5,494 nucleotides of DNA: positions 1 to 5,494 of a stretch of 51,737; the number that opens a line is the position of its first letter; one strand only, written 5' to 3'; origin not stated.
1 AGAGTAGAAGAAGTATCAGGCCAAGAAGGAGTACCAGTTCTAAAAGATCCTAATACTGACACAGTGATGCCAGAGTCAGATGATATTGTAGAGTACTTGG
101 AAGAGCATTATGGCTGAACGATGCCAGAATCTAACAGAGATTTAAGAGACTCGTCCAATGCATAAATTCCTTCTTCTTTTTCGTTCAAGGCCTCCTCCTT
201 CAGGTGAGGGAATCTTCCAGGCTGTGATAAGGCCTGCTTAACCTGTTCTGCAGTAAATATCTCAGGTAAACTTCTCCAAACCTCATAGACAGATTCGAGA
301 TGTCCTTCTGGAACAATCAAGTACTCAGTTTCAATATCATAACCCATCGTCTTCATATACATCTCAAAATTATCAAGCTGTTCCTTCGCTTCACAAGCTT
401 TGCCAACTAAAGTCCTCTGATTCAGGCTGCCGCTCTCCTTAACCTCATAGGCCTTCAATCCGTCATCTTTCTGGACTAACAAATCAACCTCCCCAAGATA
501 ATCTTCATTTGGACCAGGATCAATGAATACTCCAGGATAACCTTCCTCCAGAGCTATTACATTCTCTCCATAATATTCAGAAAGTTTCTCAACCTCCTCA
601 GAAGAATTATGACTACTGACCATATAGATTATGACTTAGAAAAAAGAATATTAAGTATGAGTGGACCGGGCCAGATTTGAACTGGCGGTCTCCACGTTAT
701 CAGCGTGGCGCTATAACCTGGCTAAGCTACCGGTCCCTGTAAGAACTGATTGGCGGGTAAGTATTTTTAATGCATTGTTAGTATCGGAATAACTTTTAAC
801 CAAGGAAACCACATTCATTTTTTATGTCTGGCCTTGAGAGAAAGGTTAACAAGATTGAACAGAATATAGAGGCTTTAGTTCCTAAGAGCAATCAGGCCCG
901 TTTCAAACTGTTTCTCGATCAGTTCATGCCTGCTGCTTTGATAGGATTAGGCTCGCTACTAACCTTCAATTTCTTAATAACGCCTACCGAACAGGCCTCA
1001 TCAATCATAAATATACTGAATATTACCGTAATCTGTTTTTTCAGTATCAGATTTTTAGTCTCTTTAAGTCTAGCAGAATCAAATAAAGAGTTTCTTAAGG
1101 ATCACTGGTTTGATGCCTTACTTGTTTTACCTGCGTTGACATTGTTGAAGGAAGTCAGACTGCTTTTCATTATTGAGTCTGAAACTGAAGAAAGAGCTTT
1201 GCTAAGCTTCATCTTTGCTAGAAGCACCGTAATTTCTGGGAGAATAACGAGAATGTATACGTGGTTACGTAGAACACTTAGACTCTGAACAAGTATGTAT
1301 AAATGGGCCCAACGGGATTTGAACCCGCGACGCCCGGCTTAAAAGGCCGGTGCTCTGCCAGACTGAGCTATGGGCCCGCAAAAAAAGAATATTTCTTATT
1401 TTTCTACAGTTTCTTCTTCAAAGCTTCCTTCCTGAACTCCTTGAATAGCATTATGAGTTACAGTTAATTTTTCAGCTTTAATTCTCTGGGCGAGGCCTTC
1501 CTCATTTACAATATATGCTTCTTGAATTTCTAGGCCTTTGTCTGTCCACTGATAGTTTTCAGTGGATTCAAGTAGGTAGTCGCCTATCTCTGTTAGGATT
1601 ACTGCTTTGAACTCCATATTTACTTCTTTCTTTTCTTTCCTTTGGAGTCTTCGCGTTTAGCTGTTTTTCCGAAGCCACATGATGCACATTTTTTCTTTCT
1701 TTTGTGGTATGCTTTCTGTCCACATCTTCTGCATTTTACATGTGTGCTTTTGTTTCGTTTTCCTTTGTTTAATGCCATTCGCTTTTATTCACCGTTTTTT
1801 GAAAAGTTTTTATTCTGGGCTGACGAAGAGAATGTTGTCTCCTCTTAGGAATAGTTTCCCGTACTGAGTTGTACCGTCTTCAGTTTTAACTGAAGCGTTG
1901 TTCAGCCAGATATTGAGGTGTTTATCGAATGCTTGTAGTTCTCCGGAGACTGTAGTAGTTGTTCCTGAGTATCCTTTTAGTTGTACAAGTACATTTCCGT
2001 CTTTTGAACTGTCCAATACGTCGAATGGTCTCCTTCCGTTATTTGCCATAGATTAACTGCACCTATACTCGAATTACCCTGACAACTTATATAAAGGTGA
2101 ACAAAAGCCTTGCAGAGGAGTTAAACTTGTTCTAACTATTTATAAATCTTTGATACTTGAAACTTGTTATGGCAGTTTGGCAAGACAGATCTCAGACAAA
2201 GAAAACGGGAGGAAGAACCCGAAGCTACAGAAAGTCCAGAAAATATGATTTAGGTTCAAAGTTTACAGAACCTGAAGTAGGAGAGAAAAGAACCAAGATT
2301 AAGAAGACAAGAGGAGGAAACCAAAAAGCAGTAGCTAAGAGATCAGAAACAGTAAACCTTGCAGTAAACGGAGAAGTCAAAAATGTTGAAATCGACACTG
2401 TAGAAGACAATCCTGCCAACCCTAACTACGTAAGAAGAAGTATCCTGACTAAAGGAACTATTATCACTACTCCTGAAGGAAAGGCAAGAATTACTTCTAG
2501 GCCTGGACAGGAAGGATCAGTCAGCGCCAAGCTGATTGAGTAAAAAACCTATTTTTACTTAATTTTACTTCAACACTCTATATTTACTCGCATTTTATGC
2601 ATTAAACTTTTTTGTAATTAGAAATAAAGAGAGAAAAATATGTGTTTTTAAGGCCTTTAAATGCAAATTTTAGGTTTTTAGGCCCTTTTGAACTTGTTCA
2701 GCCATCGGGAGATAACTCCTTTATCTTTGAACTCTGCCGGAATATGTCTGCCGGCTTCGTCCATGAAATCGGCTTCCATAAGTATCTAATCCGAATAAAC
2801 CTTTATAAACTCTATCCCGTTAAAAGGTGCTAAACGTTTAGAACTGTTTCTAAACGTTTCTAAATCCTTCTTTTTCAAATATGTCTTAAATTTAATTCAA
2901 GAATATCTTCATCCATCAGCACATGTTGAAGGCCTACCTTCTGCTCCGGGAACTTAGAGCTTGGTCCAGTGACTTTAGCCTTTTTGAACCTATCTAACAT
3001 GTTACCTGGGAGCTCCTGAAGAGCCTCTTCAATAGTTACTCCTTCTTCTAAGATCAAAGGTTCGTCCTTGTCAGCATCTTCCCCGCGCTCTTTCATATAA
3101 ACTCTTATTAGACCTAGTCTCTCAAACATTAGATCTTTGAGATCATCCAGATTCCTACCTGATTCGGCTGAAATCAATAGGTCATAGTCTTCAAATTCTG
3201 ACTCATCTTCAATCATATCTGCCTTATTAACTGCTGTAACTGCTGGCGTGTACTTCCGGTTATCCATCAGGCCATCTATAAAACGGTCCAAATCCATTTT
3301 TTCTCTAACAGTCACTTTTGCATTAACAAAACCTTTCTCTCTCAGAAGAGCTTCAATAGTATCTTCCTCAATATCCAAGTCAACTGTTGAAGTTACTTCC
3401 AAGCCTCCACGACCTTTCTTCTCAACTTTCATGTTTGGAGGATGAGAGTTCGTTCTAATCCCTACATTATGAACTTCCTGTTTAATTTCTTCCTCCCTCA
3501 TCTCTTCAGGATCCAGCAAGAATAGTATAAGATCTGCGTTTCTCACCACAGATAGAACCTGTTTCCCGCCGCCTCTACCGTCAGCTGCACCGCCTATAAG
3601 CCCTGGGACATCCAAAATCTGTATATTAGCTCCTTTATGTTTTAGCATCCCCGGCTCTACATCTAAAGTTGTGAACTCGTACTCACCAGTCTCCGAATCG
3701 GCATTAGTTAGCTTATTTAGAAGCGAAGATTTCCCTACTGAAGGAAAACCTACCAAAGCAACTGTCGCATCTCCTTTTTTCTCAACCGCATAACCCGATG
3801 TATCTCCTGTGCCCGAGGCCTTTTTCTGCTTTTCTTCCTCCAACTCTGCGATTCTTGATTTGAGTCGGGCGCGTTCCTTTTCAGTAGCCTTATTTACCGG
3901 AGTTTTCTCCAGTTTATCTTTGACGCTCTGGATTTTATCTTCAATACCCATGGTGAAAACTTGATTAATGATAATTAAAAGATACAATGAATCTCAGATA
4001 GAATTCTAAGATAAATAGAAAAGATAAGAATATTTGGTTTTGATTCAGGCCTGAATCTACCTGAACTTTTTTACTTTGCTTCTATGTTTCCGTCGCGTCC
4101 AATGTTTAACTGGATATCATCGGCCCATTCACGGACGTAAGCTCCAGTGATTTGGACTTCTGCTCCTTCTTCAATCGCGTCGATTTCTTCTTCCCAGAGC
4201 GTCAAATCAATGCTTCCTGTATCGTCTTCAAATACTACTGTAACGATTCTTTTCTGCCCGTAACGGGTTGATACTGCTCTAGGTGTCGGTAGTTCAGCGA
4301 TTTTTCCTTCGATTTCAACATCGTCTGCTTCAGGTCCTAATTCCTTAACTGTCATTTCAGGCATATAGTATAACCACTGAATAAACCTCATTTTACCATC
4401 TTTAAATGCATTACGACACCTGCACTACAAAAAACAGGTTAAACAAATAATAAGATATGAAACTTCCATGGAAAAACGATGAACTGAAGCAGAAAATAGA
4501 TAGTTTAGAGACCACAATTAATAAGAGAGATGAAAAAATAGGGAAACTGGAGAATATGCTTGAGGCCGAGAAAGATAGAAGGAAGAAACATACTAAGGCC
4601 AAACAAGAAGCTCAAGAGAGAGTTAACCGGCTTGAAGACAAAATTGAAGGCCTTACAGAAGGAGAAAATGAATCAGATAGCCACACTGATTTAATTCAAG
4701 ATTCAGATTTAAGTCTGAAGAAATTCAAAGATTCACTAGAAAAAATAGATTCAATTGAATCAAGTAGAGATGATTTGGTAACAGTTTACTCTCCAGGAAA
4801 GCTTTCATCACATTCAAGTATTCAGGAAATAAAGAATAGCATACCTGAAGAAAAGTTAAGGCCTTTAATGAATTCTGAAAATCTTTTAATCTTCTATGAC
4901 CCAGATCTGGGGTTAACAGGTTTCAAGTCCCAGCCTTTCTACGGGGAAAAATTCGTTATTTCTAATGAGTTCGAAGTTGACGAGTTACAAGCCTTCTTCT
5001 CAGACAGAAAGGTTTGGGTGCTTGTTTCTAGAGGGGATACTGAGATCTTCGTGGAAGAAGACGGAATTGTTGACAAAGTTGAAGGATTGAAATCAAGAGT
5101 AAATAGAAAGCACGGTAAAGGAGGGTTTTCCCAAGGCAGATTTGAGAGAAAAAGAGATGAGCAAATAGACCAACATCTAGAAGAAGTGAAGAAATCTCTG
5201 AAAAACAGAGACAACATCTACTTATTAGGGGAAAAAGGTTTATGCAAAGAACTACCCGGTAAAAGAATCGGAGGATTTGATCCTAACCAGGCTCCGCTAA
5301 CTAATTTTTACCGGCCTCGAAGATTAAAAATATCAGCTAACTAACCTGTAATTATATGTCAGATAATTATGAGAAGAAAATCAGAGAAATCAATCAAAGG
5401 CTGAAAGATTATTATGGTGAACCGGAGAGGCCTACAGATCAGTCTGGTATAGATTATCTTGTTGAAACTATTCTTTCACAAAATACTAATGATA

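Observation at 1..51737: Palindromic hexamer AGGCCT is roughly 15-fold over-represented, independent of reading frame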

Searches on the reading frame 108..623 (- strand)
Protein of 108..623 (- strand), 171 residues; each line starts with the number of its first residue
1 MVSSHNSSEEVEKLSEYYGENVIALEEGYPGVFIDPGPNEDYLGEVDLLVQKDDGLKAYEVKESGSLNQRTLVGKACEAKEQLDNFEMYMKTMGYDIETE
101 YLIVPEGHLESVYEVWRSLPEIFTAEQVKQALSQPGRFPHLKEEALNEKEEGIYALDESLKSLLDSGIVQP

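Call 35: search_protein_families(library=pfam, proteins=[window:108-623:-], max_evalue=0.001)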
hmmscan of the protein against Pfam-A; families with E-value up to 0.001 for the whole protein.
window:108-623:- (171 aa): 0 families

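Call 81: find_encoding_contigs(protein=window:108-623:-, flank=10000, max_places=2)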
Protein window:108-623:- (171 aa): 8 contigs read that carry it; 2 places shown.
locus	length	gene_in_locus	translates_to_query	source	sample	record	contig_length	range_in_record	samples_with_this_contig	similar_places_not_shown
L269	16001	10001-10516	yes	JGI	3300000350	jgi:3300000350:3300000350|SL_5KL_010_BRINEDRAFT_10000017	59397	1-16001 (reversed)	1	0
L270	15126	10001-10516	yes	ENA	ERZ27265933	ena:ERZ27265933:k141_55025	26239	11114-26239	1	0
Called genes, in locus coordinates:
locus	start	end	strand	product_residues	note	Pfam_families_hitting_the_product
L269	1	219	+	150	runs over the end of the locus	PF00293:NUDIX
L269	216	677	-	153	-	PF00293:NUDIX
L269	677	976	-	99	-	PF01329:Pterin_4a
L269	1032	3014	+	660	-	PF17207:MCM_OB, PF00493:MCM, PF07726:AAA_3 (weak), PF07728:AAA_5 (weak), PF01078:Mg_chelatase, PF17855:MCM_lid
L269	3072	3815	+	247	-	PF01336:tRNA_anti-codon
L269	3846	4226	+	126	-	PF01873:eIF-5_eIF-2B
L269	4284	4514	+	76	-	-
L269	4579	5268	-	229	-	PF00730:HhH-GPD, PF14520:HHH_5 (faint), PF00633:HHH (faint)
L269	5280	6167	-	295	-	PF18859:acVLRF1, PF03464:eRF1_2 (weak)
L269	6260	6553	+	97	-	PF21473:OB_Ssb-like (weak), PF01336:tRNA_anti-codon (weak)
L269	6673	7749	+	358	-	PF00350:Dynamin_N (faint), PF01926:MMR_HSR1, PF02421:FeoB_N, PF16897:MMR_HSR1_Xtn, PF02824:TGS (weak)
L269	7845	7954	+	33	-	-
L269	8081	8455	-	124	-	PF01201:Ribosomal_S8e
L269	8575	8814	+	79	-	PF01423:LSM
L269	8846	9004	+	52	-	PF01907:Ribosomal_L37e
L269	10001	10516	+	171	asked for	-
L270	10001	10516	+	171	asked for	-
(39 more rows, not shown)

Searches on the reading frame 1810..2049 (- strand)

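Call 35: search_protein_families(library=pfam, proteins=[window:1810-2049:-], max_evalue=0.001)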
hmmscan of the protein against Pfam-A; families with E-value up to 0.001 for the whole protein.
window:1810-2049:- (79 aa): 1 family
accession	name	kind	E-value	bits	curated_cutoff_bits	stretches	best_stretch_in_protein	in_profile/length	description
PF01423.28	LSM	-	4.4e-14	52.4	23.4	1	11-78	2-66/66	LSM domain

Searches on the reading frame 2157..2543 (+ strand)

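Call 35: search_protein_families(library=pfam, proteins=[window:2157-2543:+], max_evalue=0.001)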
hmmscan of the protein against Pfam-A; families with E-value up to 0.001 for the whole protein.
window:2157-2543:+ (128 aa): 1 family
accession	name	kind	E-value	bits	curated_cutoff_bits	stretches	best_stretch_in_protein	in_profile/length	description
PF01201.27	Ribosomal_S8e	-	4.3e-31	108.3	30.2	1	8-127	1-133/133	Ribosomal protein S8e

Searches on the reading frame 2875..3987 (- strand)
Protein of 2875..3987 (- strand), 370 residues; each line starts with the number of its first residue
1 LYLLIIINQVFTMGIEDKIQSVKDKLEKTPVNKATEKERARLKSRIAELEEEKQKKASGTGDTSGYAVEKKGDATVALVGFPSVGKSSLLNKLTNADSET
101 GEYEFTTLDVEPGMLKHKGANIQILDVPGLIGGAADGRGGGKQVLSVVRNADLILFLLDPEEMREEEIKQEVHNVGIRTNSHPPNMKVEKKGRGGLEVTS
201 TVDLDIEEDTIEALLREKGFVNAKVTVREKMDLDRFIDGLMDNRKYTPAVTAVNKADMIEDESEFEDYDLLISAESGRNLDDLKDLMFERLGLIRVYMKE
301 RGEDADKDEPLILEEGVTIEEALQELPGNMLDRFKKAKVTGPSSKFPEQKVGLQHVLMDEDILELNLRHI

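Call 35: search_protein_families(library=pfam, proteins=[window:2875-3987:-], max_evalue=0.001)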
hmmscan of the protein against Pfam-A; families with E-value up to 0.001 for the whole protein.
window:2875-3987:- (370 aa): 6 families
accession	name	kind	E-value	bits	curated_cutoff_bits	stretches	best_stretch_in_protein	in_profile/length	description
PF16897.10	MMR_HSR1_Xtn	-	1.4e-25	89.8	35.2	1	193-293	1-106/106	C-terminal region of MMR_HSR1 domain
PF01926.29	MMR_HSR1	-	1.8e-24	86.5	21.9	1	75-178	1-102/113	50S ribosome-binding GTPase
PF02421.24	FeoB_N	-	5.7e-12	45.9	27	1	75-130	2-57/156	Ferrous iron transport protein B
PF02824.27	TGS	-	3.5e-07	30.6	22.2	1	294-365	1-58/60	TGS domain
PF00350.29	Dynamin_N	-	2.3e-05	24.9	27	0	76-97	1-22/168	Dynamin family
PF03193.22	RsgA_GTPase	-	0.00054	20.3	30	0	42-102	75-136/174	RsgA GTPase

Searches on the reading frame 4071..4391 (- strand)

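Call 35: search_protein_families(library=pfam, proteins=[window:4071-4391:-], max_evalue=0.001)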
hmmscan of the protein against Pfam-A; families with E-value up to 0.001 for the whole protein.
window:4071-4391:- (106 aa): 2 families
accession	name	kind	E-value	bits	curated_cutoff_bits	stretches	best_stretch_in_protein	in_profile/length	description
PF01336.31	tRNA_anti-codon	-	4.1e-07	30.3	27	1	35-97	11-69/75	OB-fold nucleic acid binding domain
PF21473.3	Ssb-like_OB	-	6.6e-07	29.9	24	1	41-105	33-97/97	Single-stranded DNA binding protein Ssb-like, OB fold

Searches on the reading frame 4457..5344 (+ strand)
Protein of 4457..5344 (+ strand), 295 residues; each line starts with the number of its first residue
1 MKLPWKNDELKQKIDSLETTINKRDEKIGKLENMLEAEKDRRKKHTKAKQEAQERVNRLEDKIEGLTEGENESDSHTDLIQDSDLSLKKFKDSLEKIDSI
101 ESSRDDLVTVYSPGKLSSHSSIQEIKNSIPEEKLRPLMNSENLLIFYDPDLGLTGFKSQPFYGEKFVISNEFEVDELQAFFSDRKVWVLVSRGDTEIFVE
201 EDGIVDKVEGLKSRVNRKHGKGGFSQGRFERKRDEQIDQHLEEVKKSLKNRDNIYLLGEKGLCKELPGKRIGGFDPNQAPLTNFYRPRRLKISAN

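Call 35: search_protein_families(library=pfam, proteins=[window:4457-5344:+], max_evalue=0.001)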
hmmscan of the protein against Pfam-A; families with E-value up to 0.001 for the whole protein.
window:4457-5344:+ (295 aa): 3 families
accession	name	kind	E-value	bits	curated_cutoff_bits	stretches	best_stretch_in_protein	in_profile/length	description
PF18859.6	acVLRF1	-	1.7e-14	54.6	27.1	1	186-266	4-89/130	Actinobacteria/chloroflexi VLRF1 release factor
PF03464.20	eRF1_2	-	1.2e-05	26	27.1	1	188-250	5-67/133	eRF1 domain 2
PF18854.6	baeRF_family10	-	3.1e-05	24.7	27.1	1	187-246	18-81/143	Bacterial archaeo-eukaryotic release factor family 10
